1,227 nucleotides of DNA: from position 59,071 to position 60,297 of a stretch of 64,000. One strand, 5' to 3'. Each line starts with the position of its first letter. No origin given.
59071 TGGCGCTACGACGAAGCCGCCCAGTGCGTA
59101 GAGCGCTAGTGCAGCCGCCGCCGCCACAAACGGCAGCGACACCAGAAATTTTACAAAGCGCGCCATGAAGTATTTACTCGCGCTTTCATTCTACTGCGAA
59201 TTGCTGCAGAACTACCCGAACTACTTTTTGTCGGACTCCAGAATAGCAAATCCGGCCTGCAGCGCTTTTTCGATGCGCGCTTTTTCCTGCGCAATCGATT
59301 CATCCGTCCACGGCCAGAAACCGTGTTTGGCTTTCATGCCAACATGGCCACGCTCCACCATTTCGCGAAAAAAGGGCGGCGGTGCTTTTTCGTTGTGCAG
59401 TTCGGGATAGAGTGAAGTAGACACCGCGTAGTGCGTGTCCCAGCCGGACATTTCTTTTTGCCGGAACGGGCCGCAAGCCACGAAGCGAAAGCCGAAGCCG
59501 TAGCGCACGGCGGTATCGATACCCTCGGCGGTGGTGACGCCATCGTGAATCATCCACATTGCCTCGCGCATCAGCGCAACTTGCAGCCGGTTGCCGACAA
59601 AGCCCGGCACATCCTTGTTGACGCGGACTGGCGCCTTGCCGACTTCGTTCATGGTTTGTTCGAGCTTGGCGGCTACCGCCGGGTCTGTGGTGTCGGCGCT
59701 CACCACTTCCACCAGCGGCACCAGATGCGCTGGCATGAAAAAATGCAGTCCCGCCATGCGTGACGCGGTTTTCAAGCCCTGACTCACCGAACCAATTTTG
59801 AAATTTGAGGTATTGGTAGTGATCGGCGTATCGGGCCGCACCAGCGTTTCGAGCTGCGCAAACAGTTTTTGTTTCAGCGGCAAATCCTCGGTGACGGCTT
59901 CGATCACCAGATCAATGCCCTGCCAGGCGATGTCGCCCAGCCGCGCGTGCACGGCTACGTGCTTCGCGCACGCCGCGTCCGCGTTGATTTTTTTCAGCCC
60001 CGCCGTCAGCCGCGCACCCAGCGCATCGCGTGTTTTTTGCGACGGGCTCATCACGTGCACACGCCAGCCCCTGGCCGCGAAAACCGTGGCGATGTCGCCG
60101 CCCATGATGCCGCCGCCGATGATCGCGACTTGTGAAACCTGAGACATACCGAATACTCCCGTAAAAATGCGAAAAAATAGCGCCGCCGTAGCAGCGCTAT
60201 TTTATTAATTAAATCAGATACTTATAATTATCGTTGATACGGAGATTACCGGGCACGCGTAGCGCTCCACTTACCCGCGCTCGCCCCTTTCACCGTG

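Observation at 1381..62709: Dispersed ~27-bp AT-rich repeat family (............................): 16 clear copies in 64 kb of a GC-rich genome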

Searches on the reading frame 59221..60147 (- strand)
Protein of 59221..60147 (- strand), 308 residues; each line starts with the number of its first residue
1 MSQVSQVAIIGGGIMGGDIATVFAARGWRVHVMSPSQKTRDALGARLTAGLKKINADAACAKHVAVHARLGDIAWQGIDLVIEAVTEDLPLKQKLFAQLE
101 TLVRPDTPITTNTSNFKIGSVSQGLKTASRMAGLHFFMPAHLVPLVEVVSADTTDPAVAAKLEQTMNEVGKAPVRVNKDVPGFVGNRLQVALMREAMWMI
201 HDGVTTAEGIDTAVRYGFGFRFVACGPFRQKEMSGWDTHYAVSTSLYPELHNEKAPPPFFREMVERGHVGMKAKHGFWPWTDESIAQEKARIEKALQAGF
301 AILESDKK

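Call 31: search_protein_families(library=pfam, proteins=[window:59221-60147:-])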
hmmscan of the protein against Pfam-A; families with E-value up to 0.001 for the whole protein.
window:59221-60147:- (308 aa): 5 families
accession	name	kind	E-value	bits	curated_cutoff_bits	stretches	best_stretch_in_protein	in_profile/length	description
PF02737.24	3HCDH_N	-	2.3e-44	151.9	22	1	6-179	1-179/180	3-hydroxyacyl-CoA dehydrogenase, NAD binding domain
PF00725.27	3HCDH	-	1.2e-19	71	22.1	1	182-278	1-95/97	3-hydroxyacyl-CoA dehydrogenase, C-terminal domain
PF00070.33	Pyr_redox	-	0.0002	22.2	22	1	7-48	2-43/82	Pyridine nucleotide-disulphide oxidoreductase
PF03807.23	F420_oxidored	-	0.00036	21.5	21.6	1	6-63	1-61/94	NADP oxidoreductase coenzyme F420-dependent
PF03446.21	NAD_binding_2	-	0.00036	21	21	1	6-97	1-75/161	NAD binding domain of 6-phosphogluconate dehydrogenase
